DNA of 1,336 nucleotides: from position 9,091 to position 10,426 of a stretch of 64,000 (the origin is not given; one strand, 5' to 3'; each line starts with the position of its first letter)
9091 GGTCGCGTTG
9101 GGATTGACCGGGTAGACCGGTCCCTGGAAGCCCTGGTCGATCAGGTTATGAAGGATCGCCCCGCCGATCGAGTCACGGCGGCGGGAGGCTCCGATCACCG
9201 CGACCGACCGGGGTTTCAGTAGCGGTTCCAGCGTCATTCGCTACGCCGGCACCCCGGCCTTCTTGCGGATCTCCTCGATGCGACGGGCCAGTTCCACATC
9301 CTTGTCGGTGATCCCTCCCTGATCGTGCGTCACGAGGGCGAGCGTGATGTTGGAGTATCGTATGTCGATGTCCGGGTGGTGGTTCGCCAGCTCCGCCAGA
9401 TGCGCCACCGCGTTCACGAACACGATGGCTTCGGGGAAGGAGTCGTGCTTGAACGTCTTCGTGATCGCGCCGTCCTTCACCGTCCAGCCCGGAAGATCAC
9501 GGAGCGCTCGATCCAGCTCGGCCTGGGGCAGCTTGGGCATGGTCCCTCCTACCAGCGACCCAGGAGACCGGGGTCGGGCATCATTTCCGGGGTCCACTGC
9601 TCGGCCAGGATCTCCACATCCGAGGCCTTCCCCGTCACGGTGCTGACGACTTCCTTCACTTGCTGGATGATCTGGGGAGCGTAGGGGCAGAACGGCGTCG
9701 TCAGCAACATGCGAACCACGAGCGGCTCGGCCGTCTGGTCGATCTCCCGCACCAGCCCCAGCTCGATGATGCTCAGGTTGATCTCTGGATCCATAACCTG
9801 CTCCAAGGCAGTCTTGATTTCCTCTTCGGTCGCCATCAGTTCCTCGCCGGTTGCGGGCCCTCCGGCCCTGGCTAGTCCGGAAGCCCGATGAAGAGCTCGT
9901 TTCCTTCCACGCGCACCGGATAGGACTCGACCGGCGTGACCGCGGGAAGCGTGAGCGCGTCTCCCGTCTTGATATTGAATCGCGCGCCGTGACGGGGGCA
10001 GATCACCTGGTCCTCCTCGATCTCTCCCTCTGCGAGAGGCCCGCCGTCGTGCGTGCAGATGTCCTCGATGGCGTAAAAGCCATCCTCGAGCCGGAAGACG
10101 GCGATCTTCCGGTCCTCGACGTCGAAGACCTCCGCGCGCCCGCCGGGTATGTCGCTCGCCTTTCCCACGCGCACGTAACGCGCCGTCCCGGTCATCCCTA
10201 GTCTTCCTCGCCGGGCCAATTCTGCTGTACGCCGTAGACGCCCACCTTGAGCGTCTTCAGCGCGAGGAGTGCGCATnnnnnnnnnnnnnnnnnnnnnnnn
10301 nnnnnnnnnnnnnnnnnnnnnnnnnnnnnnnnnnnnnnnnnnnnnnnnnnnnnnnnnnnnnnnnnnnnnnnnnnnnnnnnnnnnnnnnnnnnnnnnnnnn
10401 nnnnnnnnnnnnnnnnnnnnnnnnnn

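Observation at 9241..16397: Extended SUF supercluster including SufA, SufU, a Rieske protein, SufT and a pterin dehydratase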

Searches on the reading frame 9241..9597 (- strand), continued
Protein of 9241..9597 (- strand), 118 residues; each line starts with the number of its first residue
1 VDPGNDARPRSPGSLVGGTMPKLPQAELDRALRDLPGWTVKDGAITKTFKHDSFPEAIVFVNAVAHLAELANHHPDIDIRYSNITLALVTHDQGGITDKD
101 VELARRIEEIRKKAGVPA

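Call 83: search_solved_structures(query=window:9244-9540:-, max_evalue=0.001, show_alignments=2)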
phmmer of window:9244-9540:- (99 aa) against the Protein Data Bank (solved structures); distinct sequences matched with E-value up to 0.001: 11.
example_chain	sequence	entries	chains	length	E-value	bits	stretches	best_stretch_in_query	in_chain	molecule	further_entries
3jst_A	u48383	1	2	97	3.7e-15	58.8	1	3-91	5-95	Putative pterin-4-alpha-carbinolamine dehydratase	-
1uso_A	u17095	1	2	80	3.4e-13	52.5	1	25-90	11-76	HEPATOCYTE NUCLEAR FACTOR 1-ALPHA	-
1usm_A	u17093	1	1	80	3.8e-13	52.3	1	26-90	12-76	HEPATOCYTE NUCLEAR FACTOR 1-ALPHA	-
4c45_A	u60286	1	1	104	1.4e-11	47.4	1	7-91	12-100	PTERIN-4-ALPHA-CARBINOLAMINE DEHYDRATASE 2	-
1ru0_A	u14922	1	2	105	1.9e-11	46.9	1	17-90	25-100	DcoH-like protein DCoHm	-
4wil_A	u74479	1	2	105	2.6e-11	46.4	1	17-90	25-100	Pterin-4-alpha-carbinolamine dehydratase 2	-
2ebb_A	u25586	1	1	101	4.2e-11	45.8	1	4-92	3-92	Pterin-4-alpha-carbinolamine dehydratase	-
2v6u_A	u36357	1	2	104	1.3e-10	44.2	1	10-93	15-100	PTERIN-4A-CARBINOLAMINE DEHYDRATASE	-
2v6s_A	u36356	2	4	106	1.3e-10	44.2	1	10-93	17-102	PTERIN-4A-CARBINOLAMINE DEHYDRATASE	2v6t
3hxa_A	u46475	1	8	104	3.1e-09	39.8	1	8-91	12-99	Pterin-4-alpha-carbinolamine dehydratase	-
1dch_A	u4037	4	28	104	4.3e-09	39.3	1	8-91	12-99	DCOH (DIMERIZATION COFACTOR OF HNF-1) | DCOH | DIMERIZATION COFACTOR OF HEPATOCYTE NUCLEAR FACTOR 1-ALPHA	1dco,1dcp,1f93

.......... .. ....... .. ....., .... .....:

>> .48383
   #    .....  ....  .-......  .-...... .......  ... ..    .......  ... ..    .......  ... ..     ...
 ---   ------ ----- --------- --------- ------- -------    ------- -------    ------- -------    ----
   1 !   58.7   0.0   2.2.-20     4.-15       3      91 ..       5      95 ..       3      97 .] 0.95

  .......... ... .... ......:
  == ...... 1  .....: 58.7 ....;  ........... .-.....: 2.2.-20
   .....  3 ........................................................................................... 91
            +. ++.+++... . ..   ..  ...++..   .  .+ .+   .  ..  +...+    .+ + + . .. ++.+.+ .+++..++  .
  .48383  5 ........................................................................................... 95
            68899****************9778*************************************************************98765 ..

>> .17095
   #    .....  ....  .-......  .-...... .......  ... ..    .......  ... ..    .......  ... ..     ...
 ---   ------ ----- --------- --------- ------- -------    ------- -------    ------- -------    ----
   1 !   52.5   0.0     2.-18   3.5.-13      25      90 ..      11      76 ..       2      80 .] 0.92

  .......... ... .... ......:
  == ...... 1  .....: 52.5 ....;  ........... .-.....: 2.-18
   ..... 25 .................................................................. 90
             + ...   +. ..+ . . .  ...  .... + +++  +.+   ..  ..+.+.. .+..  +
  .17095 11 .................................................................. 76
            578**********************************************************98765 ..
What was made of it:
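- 9241..9540 (-): Pterin-4a-carbinolamine dehydratase (PCD), 99 aa, the last gene of the suf transcription unit in this clade. It matches solved PCDs (call 83).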

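Call 91: find_encoding_contigs(protein=P0001, flank=10000, max_places=2)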
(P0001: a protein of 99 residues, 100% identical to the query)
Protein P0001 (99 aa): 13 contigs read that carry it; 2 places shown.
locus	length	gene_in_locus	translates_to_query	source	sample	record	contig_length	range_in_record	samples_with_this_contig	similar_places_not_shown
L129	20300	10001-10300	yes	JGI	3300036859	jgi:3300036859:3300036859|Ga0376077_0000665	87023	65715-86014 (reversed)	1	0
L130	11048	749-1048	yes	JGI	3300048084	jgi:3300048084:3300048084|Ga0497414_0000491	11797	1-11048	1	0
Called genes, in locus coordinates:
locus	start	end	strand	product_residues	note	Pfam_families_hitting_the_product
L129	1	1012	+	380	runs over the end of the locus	PF04443:LuxE, PF00501:AMP-binding (weak)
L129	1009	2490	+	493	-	PF05893:LuxC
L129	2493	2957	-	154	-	-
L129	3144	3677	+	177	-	PF00376:MerR, PF13411:MerR_1, PF09278:MerR-DNA-bind (weak)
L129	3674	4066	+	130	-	PF01521:Fe-S_biosyn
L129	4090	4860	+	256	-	PF00005:ABC_tran, PF02463:SMC_N (faint)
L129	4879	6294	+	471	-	PF19295:SufBD_N, PF01458:SUFBD_core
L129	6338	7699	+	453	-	PF19295:SufBD_N, PF01458:SUFBD_core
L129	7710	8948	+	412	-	PF00155:Aminotran_1_2 (weak), PF00266:Aminotran_5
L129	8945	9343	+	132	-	PF01592:NifU_N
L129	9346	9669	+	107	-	PF00355:Rieske, PF13806:Rieske_2, PF22543:Rieske_4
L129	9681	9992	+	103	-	PF01883:FeS_assembly_P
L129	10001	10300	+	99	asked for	PF01329:Pterin_4a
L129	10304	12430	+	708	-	PF02629:CoA_binding, PF13380:CoA_binding_2, PF13607:Succ_CoA_lig, PF19045:Ligase_CoA_2, PF13549:ATP-grasp_5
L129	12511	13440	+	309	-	PF14378:PAP2_3, PF01569:PAP2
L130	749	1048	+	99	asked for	PF01329:Pterin_4a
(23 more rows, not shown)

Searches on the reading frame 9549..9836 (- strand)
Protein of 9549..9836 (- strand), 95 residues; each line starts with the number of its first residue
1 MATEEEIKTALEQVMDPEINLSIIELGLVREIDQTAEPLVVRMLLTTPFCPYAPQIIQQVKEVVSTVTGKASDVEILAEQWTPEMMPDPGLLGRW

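Call 3: search_protein_families(library=pfam, proteins=[window:9549-9836:-], max_evalue=0.01)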
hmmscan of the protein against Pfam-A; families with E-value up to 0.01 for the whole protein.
window:9549-9836:- (95 aa): 1 family
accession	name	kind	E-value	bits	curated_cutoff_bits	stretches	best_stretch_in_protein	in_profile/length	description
PF01883.24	FeS_assembly_P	-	7.9e-16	58.5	23.5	1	4-71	1-68/73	Iron-sulfur cluster assembly protein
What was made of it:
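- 9549..9836 (-): DUF59 protein (SufT-like), 95 aa, with the TTPFCP cysteine. PF01883 (call 3).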

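Call 14: search_protein_families(library=ncbifam, proteins=[window:9549-9836:-], max_evalue=0.0001)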
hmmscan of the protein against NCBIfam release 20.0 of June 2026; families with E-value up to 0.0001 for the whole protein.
window:9549-9836:- (95 aa): 4 families
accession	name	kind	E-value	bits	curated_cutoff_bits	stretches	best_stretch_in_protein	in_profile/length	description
TIGR02945.1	SUF_assoc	equivalog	9.9e-16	58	143.4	1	4-88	3-90/99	SUF system Fe-S cluster assembly protein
NF041868.1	paad_haloarch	equivalog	1.8e-11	44.2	180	1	3-88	27-114/127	1,2-phenylacetyl-CoA epoxidase subunit PaaD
TIGR03406.1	FeS_long_SufT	hypoth_equivalog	5.1e-11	42.6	202.6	1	3-88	74-166/174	putative Fe-S cluster assembly protein SufT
TIGR02159.1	PA_CoA_Oxy4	equivalog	1.2e-09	38.6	108.15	1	14-88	1-77/146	1,2-phenylacetyl-CoA epoxidase subunit PaaD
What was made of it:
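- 9549..9836 (-): TIGR02945 scores 58 bits, below the cutoff of 143 (call 14).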

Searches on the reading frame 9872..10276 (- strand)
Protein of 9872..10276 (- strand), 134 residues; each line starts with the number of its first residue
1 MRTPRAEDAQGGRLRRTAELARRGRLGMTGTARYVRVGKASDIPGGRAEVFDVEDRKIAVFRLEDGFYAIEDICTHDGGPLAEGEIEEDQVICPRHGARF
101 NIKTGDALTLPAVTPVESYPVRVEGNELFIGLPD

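Call 3: search_protein_families(library=pfam, proteins=[window:9872-10276:-], max_evalue=0.01)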
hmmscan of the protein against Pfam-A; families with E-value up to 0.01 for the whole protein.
window:9872-10276:- (134 aa): 3 families
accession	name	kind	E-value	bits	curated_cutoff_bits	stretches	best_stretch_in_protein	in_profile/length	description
PF00355.32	Rieske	-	1.4e-20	73.4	20.3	1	35-120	3-88/88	Rieske [2Fe-2S] domain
PF13806.12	Rieske_2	-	1.7e-13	50.8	27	1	34-128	2-101/104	Rieske-like [2Fe-2S] domain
PF22543.2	Rieske_4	-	7.1e-10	39.6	28.4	1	35-109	1-79/119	Soluble Rieske-type ferredoxin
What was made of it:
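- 9872..10195 (-): Soluble Rieske [2Fe-2S] ferredoxin, 107 aa (C-T-H ... C-P-R-H). PF00355, PF13806 and PF22543 (call 3).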

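Call 14: search_protein_families(library=ncbifam, proteins=[window:9872-10195:-], max_evalue=0.0001)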
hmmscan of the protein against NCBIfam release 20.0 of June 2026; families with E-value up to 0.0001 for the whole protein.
window:9872-10195:- (107 aa): 10 families
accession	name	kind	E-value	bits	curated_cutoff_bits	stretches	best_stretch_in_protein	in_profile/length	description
NF007422.0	PRK09965.1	equivalog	6.1e-26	90.5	113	1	9-106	5-101/106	bifunctional 3-phenylpropionate/cinnamic acid dioxygenase ferredoxin subunit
NF042948.2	3PPDioc_HcaC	equivalog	6.7e-26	90.6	150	1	8-106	4-103/105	3-phenylpropionate/cinnamic acid dioxygenase ferredoxin subunit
NF041683.1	ant_diox_AndAb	equivalog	5.1e-22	78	150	1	8-101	3-96/100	anthranilate 1,2-dioxygenase ferredoxin subunit AndAb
TIGR02377.1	MocE_fam_FeS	subfamily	4.3e-19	68.4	136.15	1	7-103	2-99/101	MocE family 2Fe-2S type ferredoxin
TIGR02378.1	nirD_assim_sml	equivalog_domain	1.1e-16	60.9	74.65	1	8-103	3-103/105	nitrite reductase small subunit NirD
NF041174.1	SDX_Thmprot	equivalog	1.2e-09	38.3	170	1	20-88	16-84/109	sulredoxin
NF052579.1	BetMthstMoxSdmAMthl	equivalog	2.4e-06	26.7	600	1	28-74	39-86/351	4beta-methylsterol monooxygenase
NF045928.1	Cytb6fFeSPetC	equivalog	1.5e-05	24.4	250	1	41-100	102-159/179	cytochrome b6-f complex iron-sulfur subunit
NF010001.0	PRK13474.1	subfamily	4.6e-05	22.8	154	1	41-103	101-161/178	cytochrome b6-f complex iron-sulfur subunit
NF050121.1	bc1_QcrA_actin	exception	8.5e-05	22.2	275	1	38-96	238-297/319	cytochrome bc1 complex Rieske iron-sulfur subunit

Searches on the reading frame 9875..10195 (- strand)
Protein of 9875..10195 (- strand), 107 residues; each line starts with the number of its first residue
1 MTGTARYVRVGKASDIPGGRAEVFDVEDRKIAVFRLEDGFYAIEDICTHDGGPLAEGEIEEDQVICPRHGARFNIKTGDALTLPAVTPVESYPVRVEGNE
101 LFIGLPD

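Call 93: search_solved_structures(query=window:9875-10195:-, max_evalue=0.00001)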
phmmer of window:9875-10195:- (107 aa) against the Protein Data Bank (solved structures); distinct sequences matched with E-value up to 0.00001: 18.
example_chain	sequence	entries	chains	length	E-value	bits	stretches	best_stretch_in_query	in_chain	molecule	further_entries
4emj_B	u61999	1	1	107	6.8e-16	61.8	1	12-105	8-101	Toluene 1,2-dioxygenase system ferredoxin subunit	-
3dqy_A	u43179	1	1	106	7.3e-16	61.7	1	12-105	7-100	Toluene 1,2-dioxygenase system ferredoxin subunit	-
2qpz_A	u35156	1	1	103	7.3e-16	61.7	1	5-104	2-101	Naphthalene 1,2-dioxygenase system ferredoxin subunit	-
1vck_A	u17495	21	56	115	1.1e-15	61.2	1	8-103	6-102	ferredoxin component of carbazole | Ferredoxin CarAc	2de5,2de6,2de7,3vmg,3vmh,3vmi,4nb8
2e4p_A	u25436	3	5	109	1.7e-14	57.3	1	12-103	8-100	Biphenyl dioxygenase ferredoxin subunit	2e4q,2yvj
3gce_A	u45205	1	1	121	2.6e-14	56.7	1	3-104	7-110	Ferredoxin component of carbazole 1,9a-dioxygenase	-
5bok_A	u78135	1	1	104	7.3e-14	55.3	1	11-103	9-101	Ferredoxin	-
8hn2_A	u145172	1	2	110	3.4e-12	49.9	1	8-104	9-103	Cytochrome b6-f complex iron-sulfur subunit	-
1fqt_A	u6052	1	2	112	4.1e-12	49.7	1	6-103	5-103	RIESKE-TYPE FERREDOXIN OF BIPHENYL DIOXYGENASE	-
2i7f_A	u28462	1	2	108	2.4e-11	47.2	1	18-103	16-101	Ferredoxin component of dioxygenase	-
3d89_A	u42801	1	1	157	6.4e-08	36.2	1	8-82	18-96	Rieske domain-containing protein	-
4p1c_H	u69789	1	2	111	8.2e-07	32.6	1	9-104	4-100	Toluene-4-monooxygenase system ferredoxin subunit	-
1vm9_A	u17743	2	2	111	1.6e-06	31.7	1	10-104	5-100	Toluene-4-monooxygenase system protein C | Toluene-4-monooxygenase system ferredoxin subunit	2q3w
4p1b_H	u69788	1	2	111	2.1e-06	31.3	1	9-104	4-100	Toluene-4-monooxygenase system ferredoxin subunit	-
3fou_A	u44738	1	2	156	2.9e-06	30.8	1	24-101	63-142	Quinol-cytochrome c reductase, Rieske iron-sulfur subunit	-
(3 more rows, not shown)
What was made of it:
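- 9872..10195 (-): The closest solved relatives are dioxygenase ferredoxins TodB, CarAc and BphF (call 93).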
